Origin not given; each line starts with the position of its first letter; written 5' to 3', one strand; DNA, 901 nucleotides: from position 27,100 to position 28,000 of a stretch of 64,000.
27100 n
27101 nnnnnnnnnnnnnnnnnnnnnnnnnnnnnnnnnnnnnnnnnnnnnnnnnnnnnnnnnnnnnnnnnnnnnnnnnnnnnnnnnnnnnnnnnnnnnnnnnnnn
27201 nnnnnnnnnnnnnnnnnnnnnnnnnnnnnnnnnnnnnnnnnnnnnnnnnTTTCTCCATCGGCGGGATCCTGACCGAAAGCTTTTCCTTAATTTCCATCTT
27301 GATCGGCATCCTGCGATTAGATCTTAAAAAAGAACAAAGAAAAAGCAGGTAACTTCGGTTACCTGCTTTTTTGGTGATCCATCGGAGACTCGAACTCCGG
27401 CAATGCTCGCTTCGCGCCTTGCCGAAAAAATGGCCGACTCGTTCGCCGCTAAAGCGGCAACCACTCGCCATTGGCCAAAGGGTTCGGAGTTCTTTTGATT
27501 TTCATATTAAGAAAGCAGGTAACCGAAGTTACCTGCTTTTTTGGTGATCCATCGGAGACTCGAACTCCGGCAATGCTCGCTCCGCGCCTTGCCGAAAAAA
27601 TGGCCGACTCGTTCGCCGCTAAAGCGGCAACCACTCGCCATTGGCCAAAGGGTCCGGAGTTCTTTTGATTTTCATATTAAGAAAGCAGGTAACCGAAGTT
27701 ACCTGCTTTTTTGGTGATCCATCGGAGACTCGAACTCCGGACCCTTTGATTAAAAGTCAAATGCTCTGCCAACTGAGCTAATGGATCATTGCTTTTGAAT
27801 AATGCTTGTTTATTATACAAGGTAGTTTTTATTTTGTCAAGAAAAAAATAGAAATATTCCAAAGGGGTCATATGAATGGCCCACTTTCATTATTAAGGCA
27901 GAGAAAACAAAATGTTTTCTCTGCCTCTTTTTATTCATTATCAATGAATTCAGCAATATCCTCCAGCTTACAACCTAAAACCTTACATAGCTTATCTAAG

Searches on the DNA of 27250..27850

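Call 65: search_rna_families(source=window, start=27250, end=27850, threshold=evalue, max_evalue=1)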
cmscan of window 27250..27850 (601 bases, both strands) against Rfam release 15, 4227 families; matches with E-value up to 1: 5.
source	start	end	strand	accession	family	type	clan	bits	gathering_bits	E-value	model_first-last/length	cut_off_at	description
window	27715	27787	-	RF00005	tRNA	Gene; tRNA;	CL00001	71.9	29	8.6e-16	1-71/71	no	tRNA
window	27314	27375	+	RF00506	Thr_leader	Cis-reg; leader;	-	21.6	55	0.12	1-118/118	no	Threonine operon leader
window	27446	27550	+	RF00558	L20_leader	Cis-reg; leader;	-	19.9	58.7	0.23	1-127/127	no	Ribosomal protein L20 leader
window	27616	27720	+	RF00558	L20_leader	Cis-reg; leader;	-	19.5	58.7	0.28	1-127/127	no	Ribosomal protein L20 leader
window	27332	27582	-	RF01857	Archaea_SRP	Gene;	CL00003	19.1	96.5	0.028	1-317/317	no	Archaeal signal recognition particle RNA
